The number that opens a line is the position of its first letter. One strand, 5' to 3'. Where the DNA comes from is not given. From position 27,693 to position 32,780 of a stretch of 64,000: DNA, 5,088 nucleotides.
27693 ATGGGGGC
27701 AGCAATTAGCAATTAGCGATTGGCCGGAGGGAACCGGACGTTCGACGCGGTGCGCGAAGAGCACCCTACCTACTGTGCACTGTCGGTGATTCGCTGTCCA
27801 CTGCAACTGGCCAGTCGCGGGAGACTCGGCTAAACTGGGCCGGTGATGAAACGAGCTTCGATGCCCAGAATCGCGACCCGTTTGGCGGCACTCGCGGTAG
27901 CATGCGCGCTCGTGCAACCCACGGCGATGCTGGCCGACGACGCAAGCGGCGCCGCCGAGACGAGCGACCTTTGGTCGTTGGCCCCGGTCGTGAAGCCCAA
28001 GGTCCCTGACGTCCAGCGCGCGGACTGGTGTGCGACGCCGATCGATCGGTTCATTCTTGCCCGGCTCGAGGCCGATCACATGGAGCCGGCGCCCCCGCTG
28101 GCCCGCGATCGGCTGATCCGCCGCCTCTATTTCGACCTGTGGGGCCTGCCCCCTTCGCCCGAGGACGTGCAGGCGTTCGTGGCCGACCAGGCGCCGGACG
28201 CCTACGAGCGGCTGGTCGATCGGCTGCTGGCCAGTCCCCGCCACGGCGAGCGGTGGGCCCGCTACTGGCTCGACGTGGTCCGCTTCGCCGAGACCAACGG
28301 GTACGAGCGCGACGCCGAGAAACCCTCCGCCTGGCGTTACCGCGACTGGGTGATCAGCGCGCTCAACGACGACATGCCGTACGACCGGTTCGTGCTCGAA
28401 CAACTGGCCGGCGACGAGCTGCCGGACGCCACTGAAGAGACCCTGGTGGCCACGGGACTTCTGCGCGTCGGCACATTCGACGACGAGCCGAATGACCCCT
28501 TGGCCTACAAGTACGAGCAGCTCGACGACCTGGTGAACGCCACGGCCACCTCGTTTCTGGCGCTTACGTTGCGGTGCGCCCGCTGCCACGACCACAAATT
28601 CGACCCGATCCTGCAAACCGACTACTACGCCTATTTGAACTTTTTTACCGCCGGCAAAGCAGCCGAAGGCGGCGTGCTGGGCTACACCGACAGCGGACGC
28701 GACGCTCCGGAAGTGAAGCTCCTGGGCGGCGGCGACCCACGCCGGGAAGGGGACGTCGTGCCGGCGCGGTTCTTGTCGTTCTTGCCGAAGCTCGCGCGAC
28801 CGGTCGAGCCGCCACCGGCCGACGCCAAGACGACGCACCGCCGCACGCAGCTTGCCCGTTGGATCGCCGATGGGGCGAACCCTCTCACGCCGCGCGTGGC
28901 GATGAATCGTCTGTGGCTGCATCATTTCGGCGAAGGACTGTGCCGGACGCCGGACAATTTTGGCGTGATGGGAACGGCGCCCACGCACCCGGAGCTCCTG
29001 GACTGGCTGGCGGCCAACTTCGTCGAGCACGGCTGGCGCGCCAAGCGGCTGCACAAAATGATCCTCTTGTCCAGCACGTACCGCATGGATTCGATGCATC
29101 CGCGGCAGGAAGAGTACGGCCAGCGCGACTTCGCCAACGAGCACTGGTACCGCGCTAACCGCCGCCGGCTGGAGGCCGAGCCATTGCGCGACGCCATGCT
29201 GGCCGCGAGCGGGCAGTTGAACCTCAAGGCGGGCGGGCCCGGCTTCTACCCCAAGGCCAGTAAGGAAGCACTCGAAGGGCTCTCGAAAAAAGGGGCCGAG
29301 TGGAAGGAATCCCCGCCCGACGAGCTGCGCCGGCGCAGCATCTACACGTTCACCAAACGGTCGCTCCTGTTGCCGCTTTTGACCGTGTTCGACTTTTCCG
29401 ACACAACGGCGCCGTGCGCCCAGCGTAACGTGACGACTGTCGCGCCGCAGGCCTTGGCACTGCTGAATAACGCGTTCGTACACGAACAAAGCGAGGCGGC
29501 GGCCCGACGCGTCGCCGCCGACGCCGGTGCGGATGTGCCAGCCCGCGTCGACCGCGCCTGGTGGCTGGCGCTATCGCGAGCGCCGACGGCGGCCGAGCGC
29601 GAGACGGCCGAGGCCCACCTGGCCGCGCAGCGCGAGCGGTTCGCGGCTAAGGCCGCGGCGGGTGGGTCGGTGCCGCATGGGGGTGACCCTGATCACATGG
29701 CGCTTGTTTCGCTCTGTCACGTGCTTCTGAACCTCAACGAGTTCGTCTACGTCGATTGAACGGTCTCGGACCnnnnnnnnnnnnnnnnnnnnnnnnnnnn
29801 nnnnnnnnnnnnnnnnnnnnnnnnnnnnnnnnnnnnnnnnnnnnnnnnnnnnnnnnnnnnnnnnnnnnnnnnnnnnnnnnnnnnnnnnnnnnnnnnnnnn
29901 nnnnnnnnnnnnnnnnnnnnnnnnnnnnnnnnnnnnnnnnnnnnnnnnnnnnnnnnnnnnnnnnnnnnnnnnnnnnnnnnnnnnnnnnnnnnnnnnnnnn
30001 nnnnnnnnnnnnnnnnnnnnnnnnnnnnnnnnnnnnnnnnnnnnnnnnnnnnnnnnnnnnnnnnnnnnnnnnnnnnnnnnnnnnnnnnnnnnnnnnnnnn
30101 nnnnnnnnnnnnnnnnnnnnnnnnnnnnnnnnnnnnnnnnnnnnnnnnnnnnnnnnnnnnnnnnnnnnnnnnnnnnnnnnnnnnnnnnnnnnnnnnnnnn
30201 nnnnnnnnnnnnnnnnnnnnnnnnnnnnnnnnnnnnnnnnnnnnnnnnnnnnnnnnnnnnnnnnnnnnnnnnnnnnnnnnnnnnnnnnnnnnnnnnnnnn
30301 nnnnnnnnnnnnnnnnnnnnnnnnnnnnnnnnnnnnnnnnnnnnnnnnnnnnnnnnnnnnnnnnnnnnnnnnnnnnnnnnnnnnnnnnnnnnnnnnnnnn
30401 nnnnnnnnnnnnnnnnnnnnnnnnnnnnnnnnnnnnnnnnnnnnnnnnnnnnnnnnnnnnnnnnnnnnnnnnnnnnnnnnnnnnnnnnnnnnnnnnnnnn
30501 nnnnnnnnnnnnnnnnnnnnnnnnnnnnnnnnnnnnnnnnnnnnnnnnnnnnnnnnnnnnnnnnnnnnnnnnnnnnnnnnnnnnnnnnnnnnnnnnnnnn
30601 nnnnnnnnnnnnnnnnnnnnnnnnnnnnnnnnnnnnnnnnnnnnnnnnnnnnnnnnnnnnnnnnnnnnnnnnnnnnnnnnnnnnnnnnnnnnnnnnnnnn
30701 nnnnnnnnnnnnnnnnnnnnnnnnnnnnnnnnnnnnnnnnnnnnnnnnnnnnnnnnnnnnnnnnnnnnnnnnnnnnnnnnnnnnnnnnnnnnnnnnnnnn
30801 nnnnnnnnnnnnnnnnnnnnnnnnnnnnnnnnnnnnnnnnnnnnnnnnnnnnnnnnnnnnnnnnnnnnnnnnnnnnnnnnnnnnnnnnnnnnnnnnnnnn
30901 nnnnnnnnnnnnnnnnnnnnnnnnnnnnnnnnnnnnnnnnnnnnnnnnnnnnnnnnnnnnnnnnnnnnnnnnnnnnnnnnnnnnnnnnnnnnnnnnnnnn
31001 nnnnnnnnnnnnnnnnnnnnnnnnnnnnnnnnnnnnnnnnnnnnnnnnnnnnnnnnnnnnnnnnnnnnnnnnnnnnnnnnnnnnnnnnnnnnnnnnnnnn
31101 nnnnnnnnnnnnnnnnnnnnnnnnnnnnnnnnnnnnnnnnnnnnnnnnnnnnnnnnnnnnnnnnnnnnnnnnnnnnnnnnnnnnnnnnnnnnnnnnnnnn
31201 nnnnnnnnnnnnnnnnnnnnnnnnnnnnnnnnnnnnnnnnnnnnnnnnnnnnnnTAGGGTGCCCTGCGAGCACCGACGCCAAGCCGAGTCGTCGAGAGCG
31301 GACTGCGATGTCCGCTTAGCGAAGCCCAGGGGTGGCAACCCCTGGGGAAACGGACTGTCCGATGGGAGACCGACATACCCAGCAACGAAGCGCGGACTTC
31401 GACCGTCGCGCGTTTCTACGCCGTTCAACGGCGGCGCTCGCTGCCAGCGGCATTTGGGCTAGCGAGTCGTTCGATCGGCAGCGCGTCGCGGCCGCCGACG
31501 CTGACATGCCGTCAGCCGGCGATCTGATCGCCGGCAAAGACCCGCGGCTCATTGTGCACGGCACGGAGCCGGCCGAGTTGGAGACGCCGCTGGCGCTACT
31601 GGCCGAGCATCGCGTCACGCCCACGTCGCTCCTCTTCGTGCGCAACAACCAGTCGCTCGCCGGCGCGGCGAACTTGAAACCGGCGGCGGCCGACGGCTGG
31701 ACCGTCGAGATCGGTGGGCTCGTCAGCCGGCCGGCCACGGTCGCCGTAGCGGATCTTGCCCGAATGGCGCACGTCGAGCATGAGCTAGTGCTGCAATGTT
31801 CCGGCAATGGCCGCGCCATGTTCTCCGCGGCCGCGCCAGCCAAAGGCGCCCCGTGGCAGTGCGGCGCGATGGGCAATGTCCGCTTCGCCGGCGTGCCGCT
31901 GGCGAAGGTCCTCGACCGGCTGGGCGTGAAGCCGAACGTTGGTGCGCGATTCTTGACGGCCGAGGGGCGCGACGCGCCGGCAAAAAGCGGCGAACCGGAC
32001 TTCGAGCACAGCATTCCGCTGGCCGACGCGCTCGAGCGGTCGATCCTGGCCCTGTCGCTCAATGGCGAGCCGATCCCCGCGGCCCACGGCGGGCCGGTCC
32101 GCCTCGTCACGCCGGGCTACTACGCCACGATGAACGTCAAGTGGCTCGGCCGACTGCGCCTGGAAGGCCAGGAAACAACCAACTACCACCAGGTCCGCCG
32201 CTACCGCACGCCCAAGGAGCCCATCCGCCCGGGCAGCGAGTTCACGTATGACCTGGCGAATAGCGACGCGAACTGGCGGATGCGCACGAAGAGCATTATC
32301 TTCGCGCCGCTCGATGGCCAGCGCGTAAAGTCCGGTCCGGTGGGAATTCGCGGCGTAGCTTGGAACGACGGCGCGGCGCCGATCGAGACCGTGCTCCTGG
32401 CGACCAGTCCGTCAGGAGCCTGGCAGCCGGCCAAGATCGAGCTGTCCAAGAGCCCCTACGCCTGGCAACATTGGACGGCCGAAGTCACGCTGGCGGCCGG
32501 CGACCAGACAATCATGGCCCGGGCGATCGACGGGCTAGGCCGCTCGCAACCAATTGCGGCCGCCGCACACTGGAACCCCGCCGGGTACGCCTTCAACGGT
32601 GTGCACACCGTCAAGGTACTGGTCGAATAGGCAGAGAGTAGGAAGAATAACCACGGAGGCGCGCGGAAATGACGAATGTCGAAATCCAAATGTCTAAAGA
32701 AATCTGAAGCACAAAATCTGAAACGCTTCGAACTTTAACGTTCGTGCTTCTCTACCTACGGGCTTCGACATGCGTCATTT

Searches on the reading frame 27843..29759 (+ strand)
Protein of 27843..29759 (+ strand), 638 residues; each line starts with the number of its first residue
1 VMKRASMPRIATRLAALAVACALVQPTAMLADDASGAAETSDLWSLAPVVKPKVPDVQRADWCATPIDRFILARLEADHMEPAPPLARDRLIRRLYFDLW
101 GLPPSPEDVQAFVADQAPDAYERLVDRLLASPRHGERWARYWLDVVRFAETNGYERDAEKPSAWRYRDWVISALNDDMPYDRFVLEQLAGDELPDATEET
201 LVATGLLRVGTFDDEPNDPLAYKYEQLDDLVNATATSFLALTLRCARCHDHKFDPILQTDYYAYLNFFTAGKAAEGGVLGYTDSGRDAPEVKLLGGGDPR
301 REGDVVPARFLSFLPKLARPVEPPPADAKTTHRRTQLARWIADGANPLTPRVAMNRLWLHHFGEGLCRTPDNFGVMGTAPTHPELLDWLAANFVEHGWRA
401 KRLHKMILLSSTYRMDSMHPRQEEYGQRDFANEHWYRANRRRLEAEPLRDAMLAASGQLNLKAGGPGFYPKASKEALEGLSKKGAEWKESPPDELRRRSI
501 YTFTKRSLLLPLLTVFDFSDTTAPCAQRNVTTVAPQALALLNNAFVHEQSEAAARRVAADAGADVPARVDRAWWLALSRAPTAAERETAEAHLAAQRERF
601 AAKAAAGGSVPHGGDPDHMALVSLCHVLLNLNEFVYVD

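Call 79: search_protein_families(library=pfam, proteins=[window:27843-29759:+])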
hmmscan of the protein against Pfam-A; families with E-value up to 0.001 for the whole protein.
window:27843-29759:+ (638 aa): 2 families
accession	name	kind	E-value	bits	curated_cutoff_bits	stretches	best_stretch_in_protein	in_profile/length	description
PF07587.16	PSD1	-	9.4e-87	290.9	28.5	1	333-592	1-243/244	Protein of unknown function (DUF1553)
PF07583.16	PSCyt2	-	1.3e-83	280.6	29.8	1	66-270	1-206/209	Protein of unknown function (DUF1549)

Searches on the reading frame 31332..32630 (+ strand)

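Call 79: search_protein_families(library=pfam, proteins=[window:31332-32630:+])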
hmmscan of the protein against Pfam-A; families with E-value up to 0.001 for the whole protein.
window:31332-32630:+ (432 aa): 2 families
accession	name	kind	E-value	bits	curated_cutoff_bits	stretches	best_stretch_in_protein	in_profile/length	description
PF00174.25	Oxidored_molyb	-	2e-45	154.9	24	1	119-285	8-168/169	Oxidoreductase molybdopterin binding domain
PF03404.22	Mo-co_dimer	-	2e-09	38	22.7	1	313-430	3-136/138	Mo-co oxidoreductase dimerisation domain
